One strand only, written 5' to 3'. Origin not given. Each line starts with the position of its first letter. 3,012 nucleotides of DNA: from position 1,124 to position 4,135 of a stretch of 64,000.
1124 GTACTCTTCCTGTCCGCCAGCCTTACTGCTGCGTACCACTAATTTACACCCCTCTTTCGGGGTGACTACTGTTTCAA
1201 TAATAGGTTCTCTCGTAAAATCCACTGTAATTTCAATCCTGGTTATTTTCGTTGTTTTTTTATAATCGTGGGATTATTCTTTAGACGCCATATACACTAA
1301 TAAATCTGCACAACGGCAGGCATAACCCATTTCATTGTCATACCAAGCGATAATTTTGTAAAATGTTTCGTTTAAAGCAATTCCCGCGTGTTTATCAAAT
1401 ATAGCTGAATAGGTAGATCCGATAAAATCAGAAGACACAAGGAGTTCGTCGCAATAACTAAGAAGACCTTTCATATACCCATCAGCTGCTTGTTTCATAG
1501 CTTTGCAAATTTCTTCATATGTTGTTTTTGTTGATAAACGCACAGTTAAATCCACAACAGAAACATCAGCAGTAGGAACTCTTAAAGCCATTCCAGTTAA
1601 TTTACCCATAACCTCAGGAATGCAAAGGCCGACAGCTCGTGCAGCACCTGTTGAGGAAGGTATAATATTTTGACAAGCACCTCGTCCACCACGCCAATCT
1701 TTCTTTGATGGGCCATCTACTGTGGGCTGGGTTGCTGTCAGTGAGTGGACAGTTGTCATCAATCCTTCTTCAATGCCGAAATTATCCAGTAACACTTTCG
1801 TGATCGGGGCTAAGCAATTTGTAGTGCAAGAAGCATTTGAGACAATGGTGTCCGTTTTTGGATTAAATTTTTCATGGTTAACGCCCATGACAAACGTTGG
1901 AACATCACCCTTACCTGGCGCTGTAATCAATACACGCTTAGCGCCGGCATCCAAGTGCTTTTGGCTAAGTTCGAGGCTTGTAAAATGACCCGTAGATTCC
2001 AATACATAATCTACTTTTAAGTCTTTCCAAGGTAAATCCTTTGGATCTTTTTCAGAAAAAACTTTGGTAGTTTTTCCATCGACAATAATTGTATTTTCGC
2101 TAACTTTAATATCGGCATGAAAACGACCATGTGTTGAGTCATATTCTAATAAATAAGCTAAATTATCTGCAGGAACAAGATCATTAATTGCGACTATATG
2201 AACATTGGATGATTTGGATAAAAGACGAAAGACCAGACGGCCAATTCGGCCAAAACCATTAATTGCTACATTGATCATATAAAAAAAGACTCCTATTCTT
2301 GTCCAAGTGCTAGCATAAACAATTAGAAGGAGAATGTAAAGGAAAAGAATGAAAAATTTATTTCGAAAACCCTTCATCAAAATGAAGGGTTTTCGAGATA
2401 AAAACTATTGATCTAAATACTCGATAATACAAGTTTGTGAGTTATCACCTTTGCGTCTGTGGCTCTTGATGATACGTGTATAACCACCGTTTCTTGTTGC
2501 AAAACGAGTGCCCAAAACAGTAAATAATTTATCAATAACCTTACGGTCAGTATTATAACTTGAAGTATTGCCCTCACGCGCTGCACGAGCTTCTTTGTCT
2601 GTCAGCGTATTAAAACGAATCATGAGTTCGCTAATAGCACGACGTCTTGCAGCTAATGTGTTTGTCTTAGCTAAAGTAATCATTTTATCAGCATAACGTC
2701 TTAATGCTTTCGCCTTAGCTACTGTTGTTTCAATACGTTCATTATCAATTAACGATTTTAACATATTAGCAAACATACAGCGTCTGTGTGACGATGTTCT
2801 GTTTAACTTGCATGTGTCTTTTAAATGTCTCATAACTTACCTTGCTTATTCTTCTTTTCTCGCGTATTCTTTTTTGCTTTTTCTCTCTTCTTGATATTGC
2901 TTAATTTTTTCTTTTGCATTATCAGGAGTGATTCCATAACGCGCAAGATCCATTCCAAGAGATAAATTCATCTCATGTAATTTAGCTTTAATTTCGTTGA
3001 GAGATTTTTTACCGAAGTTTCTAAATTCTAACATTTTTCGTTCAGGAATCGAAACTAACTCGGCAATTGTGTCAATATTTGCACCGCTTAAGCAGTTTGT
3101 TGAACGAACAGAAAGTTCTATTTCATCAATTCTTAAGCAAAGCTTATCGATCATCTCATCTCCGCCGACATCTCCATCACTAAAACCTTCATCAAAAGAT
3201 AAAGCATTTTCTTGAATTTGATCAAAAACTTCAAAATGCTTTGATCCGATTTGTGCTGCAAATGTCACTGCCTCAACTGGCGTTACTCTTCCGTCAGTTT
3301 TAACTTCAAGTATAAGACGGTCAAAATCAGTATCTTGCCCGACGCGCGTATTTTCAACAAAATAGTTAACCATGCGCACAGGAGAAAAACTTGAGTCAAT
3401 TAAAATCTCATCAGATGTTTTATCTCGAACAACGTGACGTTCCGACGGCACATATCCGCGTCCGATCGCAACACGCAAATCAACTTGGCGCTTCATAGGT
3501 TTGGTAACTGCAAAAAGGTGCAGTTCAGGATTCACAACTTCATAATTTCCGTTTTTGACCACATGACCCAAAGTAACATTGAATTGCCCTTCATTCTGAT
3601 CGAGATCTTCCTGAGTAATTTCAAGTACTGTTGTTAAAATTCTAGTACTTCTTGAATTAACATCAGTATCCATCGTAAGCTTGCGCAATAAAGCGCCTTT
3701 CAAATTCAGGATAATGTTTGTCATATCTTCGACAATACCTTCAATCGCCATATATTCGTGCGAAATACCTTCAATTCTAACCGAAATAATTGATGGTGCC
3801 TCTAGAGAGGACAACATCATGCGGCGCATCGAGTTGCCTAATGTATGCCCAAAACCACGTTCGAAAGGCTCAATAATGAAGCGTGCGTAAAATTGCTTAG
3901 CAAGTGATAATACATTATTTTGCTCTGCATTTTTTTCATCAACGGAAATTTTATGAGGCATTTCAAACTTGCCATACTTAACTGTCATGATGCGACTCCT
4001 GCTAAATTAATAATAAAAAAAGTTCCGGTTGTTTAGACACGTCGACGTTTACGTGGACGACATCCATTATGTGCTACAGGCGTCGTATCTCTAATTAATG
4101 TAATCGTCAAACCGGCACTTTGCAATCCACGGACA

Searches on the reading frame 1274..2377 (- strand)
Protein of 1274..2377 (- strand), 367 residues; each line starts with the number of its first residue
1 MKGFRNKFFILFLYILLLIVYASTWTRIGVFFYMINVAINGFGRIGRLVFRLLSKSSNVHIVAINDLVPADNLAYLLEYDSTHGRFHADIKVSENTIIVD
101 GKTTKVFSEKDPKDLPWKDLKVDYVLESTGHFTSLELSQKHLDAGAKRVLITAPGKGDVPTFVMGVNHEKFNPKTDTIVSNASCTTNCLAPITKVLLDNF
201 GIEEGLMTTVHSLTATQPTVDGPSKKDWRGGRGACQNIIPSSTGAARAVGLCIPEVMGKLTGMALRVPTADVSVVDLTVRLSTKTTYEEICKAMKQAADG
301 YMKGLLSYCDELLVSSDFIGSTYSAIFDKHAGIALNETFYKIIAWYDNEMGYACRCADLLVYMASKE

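Call 41: search_protein_families(library=pfam, proteins=[window:1274-2377:-], max_evalue=0.0001)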
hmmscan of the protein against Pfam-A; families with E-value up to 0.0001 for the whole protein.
window:1274-2377:- (367 aa): 2 families
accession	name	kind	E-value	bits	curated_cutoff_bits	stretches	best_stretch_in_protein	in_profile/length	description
PF02800.25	Gp_dh_C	-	6.2e-66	221.3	24.4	1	189-346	1-158/158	Glyceraldehyde 3-phosphate dehydrogenase, C-terminal domain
PF00044.30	Gp_dh_N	-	3.1e-39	133.8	31.7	1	35-134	1-100/101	Glyceraldehyde 3-phosphate dehydrogenase, NAD binding domain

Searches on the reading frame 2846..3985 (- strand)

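Call 41: search_protein_families(library=pfam, proteins=[window:2846-3985:-], max_evalue=0.0001)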
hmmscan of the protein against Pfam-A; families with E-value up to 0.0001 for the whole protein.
window:2846-3985:- (379 aa): 3 families
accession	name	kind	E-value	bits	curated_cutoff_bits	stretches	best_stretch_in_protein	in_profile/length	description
PF03118.21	RNA_pol_A_CTD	-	6e-24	84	23.8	1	280-338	9-67/67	Bacterial RNA polymerase, alpha chain C terminal domain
PF01193.29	RNA_pol_L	-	1.5e-19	69.9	24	1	39-251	1-74/74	RNA polymerase Rpb3/Rpb11 dimerisation domain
PF01000.31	RNA_pol_A_bac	-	8.6e-17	61.9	33.9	1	69-201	1-119/119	RNA polymerase Rpb3/RpoA insert domain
